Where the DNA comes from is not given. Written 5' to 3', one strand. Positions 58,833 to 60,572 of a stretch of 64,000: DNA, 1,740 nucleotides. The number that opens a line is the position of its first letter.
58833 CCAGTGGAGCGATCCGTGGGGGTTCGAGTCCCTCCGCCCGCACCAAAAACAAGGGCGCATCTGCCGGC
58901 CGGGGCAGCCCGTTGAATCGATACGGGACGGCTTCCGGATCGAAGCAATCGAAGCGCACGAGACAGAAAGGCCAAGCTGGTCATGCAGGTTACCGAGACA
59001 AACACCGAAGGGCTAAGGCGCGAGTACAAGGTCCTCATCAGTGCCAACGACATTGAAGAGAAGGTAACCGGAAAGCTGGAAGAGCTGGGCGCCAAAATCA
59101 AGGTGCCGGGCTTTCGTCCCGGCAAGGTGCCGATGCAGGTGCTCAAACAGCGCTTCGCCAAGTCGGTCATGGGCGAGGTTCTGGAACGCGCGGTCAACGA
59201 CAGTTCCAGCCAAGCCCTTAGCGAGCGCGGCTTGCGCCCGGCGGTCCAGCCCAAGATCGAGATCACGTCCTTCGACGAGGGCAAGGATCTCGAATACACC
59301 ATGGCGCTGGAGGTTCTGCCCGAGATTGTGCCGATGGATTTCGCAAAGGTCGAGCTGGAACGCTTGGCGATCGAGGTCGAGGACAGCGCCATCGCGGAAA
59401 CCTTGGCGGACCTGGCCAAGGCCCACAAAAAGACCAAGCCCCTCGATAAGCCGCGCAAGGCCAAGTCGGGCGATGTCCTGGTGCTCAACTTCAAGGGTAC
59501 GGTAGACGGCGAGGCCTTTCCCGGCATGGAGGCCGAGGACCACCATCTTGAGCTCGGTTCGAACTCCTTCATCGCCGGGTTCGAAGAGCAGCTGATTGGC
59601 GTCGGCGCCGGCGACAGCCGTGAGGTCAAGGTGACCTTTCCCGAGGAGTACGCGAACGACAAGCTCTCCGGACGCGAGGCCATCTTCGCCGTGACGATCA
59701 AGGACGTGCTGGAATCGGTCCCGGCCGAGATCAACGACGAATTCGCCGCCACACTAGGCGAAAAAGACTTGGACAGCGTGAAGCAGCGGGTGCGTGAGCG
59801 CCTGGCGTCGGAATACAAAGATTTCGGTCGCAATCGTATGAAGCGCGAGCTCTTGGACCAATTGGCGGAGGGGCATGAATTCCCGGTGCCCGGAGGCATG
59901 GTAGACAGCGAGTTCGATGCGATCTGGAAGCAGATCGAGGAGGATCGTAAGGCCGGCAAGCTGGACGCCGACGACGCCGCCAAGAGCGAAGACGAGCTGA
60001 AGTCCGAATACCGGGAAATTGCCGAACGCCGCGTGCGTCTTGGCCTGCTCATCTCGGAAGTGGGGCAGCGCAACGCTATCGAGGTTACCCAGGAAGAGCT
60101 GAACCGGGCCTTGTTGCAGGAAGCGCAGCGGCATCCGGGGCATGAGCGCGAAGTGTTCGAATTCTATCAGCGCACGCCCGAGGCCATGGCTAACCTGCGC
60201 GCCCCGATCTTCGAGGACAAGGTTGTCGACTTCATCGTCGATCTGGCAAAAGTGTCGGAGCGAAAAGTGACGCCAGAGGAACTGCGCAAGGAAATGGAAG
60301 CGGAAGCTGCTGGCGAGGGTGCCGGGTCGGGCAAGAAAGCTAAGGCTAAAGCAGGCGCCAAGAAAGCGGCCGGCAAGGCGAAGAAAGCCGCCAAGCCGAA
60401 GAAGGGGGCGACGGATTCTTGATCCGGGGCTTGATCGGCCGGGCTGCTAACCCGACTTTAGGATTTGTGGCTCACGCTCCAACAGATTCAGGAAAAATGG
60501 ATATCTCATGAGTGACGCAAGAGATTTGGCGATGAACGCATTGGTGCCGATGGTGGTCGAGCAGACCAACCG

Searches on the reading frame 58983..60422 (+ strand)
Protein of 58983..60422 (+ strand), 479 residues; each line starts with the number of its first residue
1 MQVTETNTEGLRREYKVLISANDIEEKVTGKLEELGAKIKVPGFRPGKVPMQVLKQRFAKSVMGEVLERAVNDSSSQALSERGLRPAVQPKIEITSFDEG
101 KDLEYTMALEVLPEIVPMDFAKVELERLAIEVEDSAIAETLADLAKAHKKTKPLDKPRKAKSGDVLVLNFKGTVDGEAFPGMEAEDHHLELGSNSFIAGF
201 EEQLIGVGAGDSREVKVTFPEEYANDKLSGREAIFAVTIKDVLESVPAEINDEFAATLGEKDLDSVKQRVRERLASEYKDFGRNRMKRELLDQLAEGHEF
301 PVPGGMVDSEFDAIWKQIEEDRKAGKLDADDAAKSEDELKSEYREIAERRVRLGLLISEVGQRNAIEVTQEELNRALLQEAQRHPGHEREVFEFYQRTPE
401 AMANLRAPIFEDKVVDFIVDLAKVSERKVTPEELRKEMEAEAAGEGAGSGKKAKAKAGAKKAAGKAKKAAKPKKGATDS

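Call 76: search_protein_families(library=pfam, proteins=[window:58983-60422:+], max_evalue=0.00001)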
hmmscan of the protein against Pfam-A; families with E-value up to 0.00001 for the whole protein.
window:58983-60422:+ (479 aa): 3 families
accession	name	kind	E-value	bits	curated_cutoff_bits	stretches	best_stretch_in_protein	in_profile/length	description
PF05697.18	Trigger_N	-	1.6e-38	132.7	22.2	1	1-143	1-143/144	Bacterial trigger factor protein (TF)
PF05698.19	Trigger_C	-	9.6e-38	130.2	22.7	1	263-419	2-161/162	Bacterial trigger factor protein (TF) C-terminus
PF00254.34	FKBP_C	-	4.1e-14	53.1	21.1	1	157-239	2-93/94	FKBP-type peptidyl-prolyl cis-trans isomerase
